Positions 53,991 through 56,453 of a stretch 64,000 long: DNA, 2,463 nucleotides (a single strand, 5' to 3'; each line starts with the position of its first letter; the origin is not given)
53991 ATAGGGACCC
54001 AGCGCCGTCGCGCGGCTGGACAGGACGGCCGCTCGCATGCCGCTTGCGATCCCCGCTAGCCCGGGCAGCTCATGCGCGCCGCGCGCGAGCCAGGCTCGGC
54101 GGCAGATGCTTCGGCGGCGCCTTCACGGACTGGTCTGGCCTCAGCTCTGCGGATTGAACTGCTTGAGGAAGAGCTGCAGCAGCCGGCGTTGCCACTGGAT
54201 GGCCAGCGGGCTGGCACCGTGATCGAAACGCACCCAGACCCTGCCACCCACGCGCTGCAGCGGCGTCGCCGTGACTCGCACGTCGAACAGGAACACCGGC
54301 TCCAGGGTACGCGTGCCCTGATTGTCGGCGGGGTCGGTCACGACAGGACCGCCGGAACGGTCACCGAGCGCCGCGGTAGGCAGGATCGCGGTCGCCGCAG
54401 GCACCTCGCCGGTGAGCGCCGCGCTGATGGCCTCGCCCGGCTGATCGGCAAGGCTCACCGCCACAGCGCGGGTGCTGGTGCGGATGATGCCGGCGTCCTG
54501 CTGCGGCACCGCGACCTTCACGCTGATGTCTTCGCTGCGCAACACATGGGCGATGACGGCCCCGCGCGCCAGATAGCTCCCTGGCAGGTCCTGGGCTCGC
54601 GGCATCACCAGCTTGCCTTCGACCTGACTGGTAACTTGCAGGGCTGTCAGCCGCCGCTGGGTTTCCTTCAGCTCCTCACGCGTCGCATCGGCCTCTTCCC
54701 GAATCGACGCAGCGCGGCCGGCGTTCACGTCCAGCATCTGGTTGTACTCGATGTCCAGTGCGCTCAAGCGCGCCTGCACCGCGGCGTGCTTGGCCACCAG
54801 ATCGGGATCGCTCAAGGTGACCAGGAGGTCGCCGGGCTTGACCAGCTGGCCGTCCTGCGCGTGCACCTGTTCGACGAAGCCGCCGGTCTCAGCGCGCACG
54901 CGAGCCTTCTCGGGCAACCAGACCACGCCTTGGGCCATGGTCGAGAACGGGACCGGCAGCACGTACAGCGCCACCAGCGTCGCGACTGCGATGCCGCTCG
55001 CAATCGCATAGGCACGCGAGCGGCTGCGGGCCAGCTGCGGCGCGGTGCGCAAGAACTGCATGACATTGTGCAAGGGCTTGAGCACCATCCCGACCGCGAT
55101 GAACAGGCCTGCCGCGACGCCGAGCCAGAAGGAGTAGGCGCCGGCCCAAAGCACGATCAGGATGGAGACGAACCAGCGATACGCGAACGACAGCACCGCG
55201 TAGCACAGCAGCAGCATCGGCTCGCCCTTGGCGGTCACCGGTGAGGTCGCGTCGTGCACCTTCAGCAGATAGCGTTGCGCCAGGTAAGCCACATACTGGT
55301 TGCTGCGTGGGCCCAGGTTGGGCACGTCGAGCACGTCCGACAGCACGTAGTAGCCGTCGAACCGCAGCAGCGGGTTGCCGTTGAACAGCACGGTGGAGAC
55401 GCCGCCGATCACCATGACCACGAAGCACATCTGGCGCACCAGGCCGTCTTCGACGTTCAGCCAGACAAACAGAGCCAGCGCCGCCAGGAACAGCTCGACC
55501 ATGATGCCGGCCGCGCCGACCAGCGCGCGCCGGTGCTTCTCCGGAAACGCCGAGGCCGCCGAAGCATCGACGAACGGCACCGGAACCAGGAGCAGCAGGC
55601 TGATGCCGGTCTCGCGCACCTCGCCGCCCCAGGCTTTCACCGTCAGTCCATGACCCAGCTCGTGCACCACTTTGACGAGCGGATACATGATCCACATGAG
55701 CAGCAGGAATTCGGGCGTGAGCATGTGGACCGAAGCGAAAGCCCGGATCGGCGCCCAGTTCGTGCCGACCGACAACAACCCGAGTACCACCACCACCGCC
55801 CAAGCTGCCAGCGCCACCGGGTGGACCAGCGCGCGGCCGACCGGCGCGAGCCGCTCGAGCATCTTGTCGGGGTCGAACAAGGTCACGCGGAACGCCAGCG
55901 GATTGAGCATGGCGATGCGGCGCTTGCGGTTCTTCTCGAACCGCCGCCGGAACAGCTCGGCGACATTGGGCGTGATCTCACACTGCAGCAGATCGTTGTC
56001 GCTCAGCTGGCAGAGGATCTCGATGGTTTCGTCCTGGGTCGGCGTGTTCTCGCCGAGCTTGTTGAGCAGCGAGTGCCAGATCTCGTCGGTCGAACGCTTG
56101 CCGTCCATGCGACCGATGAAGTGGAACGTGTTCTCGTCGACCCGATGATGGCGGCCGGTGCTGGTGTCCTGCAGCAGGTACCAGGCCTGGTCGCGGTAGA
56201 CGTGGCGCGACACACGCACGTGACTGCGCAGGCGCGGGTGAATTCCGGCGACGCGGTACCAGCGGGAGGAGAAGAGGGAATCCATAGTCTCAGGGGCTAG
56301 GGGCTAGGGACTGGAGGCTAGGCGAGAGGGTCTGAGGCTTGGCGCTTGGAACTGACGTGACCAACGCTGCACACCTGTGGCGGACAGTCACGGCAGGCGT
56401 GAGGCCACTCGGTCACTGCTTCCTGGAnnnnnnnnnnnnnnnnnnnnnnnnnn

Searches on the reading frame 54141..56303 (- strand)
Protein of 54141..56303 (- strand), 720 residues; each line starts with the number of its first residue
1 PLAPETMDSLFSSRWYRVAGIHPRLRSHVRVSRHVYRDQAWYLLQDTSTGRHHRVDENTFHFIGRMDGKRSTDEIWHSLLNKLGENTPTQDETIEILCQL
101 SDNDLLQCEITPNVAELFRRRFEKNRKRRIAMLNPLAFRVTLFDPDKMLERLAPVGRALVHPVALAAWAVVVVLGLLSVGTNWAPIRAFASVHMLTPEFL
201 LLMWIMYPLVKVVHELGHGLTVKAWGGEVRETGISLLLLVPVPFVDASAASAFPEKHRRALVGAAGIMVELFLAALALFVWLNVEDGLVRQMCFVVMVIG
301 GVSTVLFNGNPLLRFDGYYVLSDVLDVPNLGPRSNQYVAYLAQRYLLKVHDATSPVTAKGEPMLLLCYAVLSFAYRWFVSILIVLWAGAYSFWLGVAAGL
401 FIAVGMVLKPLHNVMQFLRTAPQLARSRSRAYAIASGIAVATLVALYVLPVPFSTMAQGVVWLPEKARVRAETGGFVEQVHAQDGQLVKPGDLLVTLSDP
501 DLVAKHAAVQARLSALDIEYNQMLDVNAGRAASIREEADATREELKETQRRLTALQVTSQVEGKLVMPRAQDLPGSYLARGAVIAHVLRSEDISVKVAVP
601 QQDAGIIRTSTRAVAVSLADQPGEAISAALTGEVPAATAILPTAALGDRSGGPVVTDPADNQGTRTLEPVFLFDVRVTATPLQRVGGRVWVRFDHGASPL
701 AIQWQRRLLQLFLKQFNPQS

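Call 5: search_protein_families(library=pfam, proteins=[window:54141-56303:-], max_evalue=0.001)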
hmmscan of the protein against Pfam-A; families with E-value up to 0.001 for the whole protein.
window:54141-56303:- (720 aa): 4 families
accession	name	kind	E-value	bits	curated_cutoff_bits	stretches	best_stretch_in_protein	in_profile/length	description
PF16576.10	HlyD_D23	-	1.3e-10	41.3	30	1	467-630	20-181/214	Barrel-sandwich domain of CusB or HlyD membrane-fusion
PF13437.12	HlyD_3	-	7.2e-07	30.3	22.2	0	469-535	2-70/106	HlyD family secretion protein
PF02163.28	Peptidase_M50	-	2.5e-05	24.2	27.2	1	211-356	10-106/221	Peptidase family M50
PF13533.13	Biotin_lipoyl_2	-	3.7e-05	23.9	29.8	1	469-497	3-31/32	Biotin-lipoyl like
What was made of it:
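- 54141..56285 (-): PqqD(RRE)-like N-domain + M50-type intramembrane HExxH metalloprotease domain (HELGH at 55650-55664) + MexA/AcrA-like adaptor with an alpha-hairpin. Intact, 714 aa. Pfam Peptidase_M50 and HlyD (call 5).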

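Call 7: search_protein_families(library=ncbifam, proteins=[window:54141-56303:-], max_evalue=0.001)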
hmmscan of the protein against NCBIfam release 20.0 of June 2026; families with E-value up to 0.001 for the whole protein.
window:54141-56303:- (720 aa): 8 families
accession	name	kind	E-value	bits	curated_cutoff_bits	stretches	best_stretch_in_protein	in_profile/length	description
NF041824.1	daptide_HExxH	equivalog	3.1e-51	174.7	300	1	23-418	1-373/379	daptide biosynthesis intramembrane metalloprotease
TIGR01730.1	RND_mfp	subfamily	4.3e-11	42.3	94.9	1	465-630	25-207/322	efflux RND transporter periplasmic adaptor subunit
TIGR01843.1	type_I_hlyD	subfamily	1.2e-08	34.4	208.65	1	428-524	5-101/422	HlyD family type I secretion periplasmic adaptor subunit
NF058609.1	RiPP_HExxH_LiaK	equivalog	4.5e-06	26.5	225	1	198-328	89-215/246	YydH/LiaK family epipeptide maturation metalloprotease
TIGR03794.1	NHLM_micro_HlyD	equivalog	1.5e-05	24.1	156.2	1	451-555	42-147/421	NHLP bacteriocin system secretion protein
TIGR00998.1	8a0101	subfamily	0.0001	21.4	390.8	1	465-553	41-125/334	EmrA/EmrK family multidrug efflux transporter periplasmic adaptor subunit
NF045904.1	RND-peri-MexE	equivalog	0.00034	19.6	714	1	460-556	57-150/390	multidrug efflux RND transporter periplasmic adaptor subunit MexE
NF000272.2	OqxA_adapt_sub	exception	0.00084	18.4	835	0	463-561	64-159/391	multidrug efflux RND transporter periplasmic adaptor subunit OqxA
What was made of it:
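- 54141..56285 (-): NF041824 daptide HExxH protease, 175 bits over the whole model, below its cut-off of 300 (call 7).
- Checked: M50-HlyD, 54141-56285 (calls 5, 7).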

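Call 9: find_homologous_proteins(query=window:54141-56285:-, max_evalue=0.00001)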
Query window:54141-56285:- (714 aa): 6309 proteins with E <= 0.00001 among 8000 candidates; the best 120 are listed.
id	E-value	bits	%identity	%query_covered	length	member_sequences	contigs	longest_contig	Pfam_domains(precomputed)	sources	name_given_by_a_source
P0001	0.0e+0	1511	94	100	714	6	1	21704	PF25973.1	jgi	jgi:putative peptide zinc metalloprotease protein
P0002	0.0e+0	1460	91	100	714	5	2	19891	-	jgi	jgi:putative peptide zinc metalloprotease protein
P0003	0.0e+0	1420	88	100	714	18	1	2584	-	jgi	jgi:putative peptide zinc metalloprotease protein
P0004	0.0e+0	1315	80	100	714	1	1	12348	-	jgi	jgi:putative peptide zinc metalloprotease protein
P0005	0.0e+0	1300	79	100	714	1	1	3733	-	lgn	-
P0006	0.0e+0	1289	78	100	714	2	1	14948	-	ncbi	-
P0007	0.0e+0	1234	77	97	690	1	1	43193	-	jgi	-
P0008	0.0e+0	1200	73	100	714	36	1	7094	PF25973.1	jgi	-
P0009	0.0e+0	1194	73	100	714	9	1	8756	-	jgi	jgi:putative peptide zinc metalloprotease protein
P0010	0.0e+0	1192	72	100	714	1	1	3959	-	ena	-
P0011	0.0e+0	1187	73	100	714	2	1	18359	-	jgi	jgi:putative peptide zinc metalloprotease protein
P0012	0.0e+0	1183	72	100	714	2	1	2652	PF25973.1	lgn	-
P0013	0.0e+0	1183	72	100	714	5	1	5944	PF25973.1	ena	-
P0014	0.0e+0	1182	72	100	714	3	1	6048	PF25973.1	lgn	-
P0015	0.0e+0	1179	72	100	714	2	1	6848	PF25973.1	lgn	-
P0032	0.0e+0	1079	65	100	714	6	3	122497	-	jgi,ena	-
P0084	8.7e-226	769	50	99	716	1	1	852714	-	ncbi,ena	-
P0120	4.0e-216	738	49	99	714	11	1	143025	PF25973.1,PF02163.29,PF05402.19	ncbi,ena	-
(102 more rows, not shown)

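Call 10: find_encoding_contigs(protein=P0001, flank=10000, max_places=3)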
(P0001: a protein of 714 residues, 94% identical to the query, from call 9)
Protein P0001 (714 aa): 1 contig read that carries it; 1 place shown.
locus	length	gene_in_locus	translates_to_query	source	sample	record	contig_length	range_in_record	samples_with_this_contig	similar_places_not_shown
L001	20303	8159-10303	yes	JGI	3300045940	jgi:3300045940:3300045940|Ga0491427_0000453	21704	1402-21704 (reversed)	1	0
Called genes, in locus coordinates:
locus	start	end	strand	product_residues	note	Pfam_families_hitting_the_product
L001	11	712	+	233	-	PF00005:ABC_tran, PF13304:AAA_21 (faint), PF12399:BCA_ABC_TP_C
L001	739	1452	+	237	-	PF00005:ABC_tran, PF13304:AAA_21 (faint)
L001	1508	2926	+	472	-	PF01425:Amidase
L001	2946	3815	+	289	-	PF02653:BPD_transp_2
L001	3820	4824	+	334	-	PF02653:BPD_transp_2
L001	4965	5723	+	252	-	PF00106:adh_short, PF08659:KR, PF13561:adh_short_C2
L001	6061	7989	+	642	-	PF13492:GAF_3 (faint), PF01590:GAF, PF25919:BSH_CusB (faint), PF25973:BSH_CzcB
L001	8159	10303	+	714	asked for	PF25973:BSH_CzcB (faint)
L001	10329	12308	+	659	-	PF07517:SecA_DEAD, PF01043:SecA_PP_bind, PF21090:P-loop_SecA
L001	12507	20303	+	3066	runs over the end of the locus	?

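Call 11: find_encoding_contigs(protein=P0032, flank=10000, max_places=3)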
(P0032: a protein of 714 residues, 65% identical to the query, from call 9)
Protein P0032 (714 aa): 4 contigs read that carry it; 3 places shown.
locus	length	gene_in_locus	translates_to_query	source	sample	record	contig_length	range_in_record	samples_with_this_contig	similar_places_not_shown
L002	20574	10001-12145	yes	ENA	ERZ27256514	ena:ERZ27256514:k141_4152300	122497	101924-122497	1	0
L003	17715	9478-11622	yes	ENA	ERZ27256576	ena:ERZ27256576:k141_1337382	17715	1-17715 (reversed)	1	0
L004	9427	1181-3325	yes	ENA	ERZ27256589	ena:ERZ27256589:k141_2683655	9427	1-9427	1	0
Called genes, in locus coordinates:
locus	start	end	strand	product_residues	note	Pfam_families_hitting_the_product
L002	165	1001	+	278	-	PF00005:ABC_tran, PF13304:AAA_21 (faint), PF12399:BCA_ABC_TP_C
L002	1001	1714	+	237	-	PF00005:ABC_tran, PF09818:ABC_ATPase (faint), PF13476:AAA_23 (faint), PF13304:AAA_21 (weak)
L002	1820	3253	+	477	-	PF01425:Amidase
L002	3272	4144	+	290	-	PF02653:BPD_transp_2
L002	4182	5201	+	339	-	PF02653:BPD_transp_2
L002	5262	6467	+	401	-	PF13458:Peripla_BP_6, PF01094:ANF_receptor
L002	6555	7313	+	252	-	PF00106:adh_short, PF08659:KR, PF13561:adh_short_C2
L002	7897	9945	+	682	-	PF01590:GAF (faint), PF13185:GAF_2 (faint), PF13492:GAF_3 (weak), PF00364:Biotin_lipoyl (faint), PF25919:BSH_CusB, PF25973:BSH_CzcB, PF25984:BSH_YknX (weak)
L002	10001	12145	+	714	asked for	-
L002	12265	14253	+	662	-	PF07517:SecA_DEAD, PF01043:SecA_PP_bind, PF21090:P-loop_SecA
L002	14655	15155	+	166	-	-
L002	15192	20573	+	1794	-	?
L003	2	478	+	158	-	?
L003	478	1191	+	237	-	PF00005:ABC_tran, PF09818:ABC_ATPase (faint), PF13476:AAA_23 (faint), PF13304:AAA_21 (weak)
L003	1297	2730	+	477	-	PF01425:Amidase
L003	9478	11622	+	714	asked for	-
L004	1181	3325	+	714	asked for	-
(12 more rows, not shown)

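Call 18: find_encoding_contigs(protein=P0084, flank=10000, max_places=2)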
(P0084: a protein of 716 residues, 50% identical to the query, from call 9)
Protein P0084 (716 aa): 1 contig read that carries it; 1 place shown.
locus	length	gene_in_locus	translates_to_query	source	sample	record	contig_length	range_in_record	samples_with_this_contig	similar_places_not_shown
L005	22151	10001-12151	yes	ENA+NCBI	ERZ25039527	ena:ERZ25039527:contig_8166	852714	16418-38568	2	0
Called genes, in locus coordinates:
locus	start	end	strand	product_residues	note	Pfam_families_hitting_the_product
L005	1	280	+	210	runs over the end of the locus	PF25084:LbH_EIF2B (faint), PF00132:Hexapep (faint)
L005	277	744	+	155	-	PF22817:ApeP-like, PF07977:FabA, PF22818:ApeI-like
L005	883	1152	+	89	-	PF00132:Hexapep (weak)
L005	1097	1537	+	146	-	PF00132:Hexapep (faint), PF13720:Acetyltransf_11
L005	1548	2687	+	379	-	PF02684:LpxB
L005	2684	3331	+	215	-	PF01351:RNase_HII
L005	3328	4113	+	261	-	PF22435:MRM3-like_sub_bind, PF00588:SpoU_methylase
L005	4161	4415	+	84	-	-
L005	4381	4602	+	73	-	PF01957:NfeD (weak)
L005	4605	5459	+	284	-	PF01145:Band_7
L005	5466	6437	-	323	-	PF07690:MFS_1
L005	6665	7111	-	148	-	PF01668:SmpB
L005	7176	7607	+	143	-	PF10604:Polyketide_cyc2, PF03364:Polyketide_cyc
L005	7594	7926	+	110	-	PF03658:Ub-RnfH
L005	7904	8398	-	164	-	PF13511:DUF4124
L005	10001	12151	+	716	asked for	-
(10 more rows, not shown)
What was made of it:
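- Other long-read MAG contigs show similarly fragmented giants (call 18).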

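Call 19: find_encoding_contigs(protein=P0120, flank=10000, max_places=2)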
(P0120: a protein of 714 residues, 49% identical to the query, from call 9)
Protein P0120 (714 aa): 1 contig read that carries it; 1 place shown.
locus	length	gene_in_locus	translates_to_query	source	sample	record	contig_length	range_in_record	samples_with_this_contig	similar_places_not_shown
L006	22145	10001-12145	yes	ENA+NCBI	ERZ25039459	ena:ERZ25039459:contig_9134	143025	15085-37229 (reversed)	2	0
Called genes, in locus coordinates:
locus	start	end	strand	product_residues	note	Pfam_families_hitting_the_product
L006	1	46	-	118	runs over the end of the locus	PF00101:RuBisCO_small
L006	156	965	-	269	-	PF00016:RuBisCO_large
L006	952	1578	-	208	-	PF02788:RuBisCO_large_N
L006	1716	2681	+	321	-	PF00126:HTH_1, PF03466:LysR_substrate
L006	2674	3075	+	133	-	-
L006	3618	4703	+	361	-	PF13487:HD_5, PF01966:HD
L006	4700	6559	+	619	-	PF00990:GGDEF, PF00563:EAL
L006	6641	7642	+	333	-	PF00027:cNMP_binding, PF00990:GGDEF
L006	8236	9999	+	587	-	PF01590:GAF, PF13185:GAF_2 (weak), PF25919:BSH_CusB (faint), PF25973:BSH_CzcB (faint)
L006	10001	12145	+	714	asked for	PF05402:PqqD (weak), PF02163:Peptidase_M50 (weak), PF25973:BSH_CzcB (weak)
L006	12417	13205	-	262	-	-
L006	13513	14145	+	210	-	PF21090:P-loop_SecA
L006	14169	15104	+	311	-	PF00364:Biotin_lipoyl (faint), PF25919:BSH_CusB (faint), PF25973:BSH_CzcB, PF25876:HH_MFP_RND (weak), PF25954:Beta-barrel_RND_2 (weak)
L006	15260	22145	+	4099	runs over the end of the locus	PF25778:DUF7948, PF06739:SBBP, PF00028:Cadherin (weak), PF17803:Cadherin_4 (weak), PF17963:Big_9 (weak), PF17803:Cadherin_4 (weak), PF17963:Big_9, PF17803:Cadherin_4, +4 more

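Call 28: find_related_loci(query=A1, collection=genome_contigs, flank=10000)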
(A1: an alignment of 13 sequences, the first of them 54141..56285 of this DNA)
Query A1 (714 aa) in genome_contigs; peptide patterns used: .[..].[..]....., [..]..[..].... (x = any residue, [..] = any of these).
599 stretches matched a pattern (row limit reached: there are more); 580 encode a relative of the query (tblastn E <= 1e-3); the best 80 are kept; 80 distinct loci.
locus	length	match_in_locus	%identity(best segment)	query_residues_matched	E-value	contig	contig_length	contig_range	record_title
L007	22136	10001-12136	71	1-712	0e+0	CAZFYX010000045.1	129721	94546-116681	MAG TPA_asm: uncultured Burkholderiales bacterium isolate binchicken_co200_45 genome assembly, contig: k141_380279, whol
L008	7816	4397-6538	69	1-714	0e+0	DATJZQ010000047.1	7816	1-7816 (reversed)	MAG TPA_asm: Burkholderiales bacterium isolate SMAG_U15182 k141_2976473, whole genome shotgun sequence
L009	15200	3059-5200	67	1-714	0e+0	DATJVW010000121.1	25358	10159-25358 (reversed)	MAG TPA_asm: Burkholderiales bacterium isolate SMAG_U15083 k141_79515, whole genome shotgun sequence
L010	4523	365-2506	64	1-714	0e+0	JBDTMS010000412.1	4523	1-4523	MAG: Betaproteobacteria bacterium isolate cluster3_bin.131 NODE_112879_length_4523_cov_6.169651, whole genome shotgun se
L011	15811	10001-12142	64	1-714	0e+0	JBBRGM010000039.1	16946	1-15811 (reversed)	MAG: Burkholderiales bacterium isolate Co_metawrap_2624 Cmw_2624_k141_3782965_length_16946_cov_9.0000, whole genome shot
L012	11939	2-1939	71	69-714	0e+0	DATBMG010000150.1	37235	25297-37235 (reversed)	MAG TPA_asm: Burkholderiales bacterium isolate SMAG_U3992 k141_2527077, whole genome shotgun sequence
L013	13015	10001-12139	65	1-714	0e+0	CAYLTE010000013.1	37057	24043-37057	MAG TPA_asm: uncultured Burkholderiales bacterium isolate SRP329715_co2_15 genome assembly, contig: NODE_2369_length_370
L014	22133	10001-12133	52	4-714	0e+0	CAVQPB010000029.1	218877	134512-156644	MAG: uncultured proteobacterium isolate MFD04651.bin.1.182 genome assembly, contig: contig_8666, whole genome shotgun se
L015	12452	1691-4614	51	2-711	0e+0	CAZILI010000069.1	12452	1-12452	MAG TPA_asm: uncultured Burkholderiales bacterium isolate SRP237561_co1_271 genome assembly, contig: NODE_9393_length_12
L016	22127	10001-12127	50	3-711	0e+0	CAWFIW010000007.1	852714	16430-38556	MAG: uncultured beta proteobacterium isolate MFD04716.bin.1.159 genome assembly, contig: contig_8166, whole genome shotg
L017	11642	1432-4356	47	2-711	0e+0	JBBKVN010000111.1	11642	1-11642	MAG: Rhodoferax sp. isolate metabat_bins.73 k119_2210981, whole genome shotgun sequence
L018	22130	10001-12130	47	2-711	0e+0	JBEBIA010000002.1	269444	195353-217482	MAG: Thiobacillus sp. isolate SF1_2_11 NODE_20_length_269444_cov_41.597008, whole genome shotgun sequence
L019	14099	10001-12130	49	2-711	0e+0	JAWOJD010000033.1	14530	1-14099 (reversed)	MAG: Thiobacillus sp. isolate CWP6-1.bin.60 k191_2002887, whole genome shotgun sequence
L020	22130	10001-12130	49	2-711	0e+0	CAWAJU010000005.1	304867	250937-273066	MAG: uncultured beta proteobacterium isolate MFD02416.bin.1.304 genome assembly, contig: contig_23281, whole genome shot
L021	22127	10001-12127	49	3-712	0e+0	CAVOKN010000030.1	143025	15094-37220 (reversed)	MAG: uncultured beta proteobacterium isolate MFD00032.bin.2.86 genome assembly, contig: contig_9134, whole genome shotgu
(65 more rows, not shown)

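Call 51: search_protein_families(library=pfam, alignment_id=A1, max_evalue=0.01)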
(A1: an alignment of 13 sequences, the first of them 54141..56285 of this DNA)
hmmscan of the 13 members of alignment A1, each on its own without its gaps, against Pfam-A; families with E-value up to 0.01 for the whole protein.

A. member 1, window:54141-56285:- (714 aa): 4 families
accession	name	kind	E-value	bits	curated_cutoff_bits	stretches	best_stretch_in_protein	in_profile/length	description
PF16576.10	HlyD_D23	-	1.3e-10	41.3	30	1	461-624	20-181/214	Barrel-sandwich domain of CusB or HlyD membrane-fusion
PF13437.12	HlyD_3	-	7.1e-07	30.4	22.2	1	463-529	2-70/106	HlyD family secretion protein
PF02163.28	Peptidase_M50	-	2.7e-05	24.1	27.2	1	205-348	10-106/221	Peptidase family M50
PF13533.13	Biotin_lipoyl_2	-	3.6e-05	23.9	29.8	1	463-491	3-31/32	Biotin-lipoyl like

B. families by the number of members that match (of 13 scanned): 6 families
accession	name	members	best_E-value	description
PF16576.10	HlyD_D23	13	1.9e-11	Barrel-sandwich domain of CusB or HlyD membrane-fusion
PF13437.12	HlyD_3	13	2.7e-10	HlyD family secretion protein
PF02163.28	Peptidase_M50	13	4.7e-06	Peptidase family M50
PF05402.18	PqqD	10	1.5e-05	Coenzyme PQQ synthesis protein D (PqqD)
PF13533.13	Biotin_lipoyl_2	8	7.3e-07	Biotin-lipoyl like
PF00364.28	Biotin_lipoyl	2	0.00093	Biotin-requiring enzyme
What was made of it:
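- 54141..56285 (-): PqqD hit in 10 of 13 homologues (call 51).
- Closest known: Peptidase-containing ABC exporters and RiPP leader peptidases. Same: PqqD hits (call 51).
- PqqD/RRE + M50 resembles daptide and epipeptide leader peptidases (calls 7, 51).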
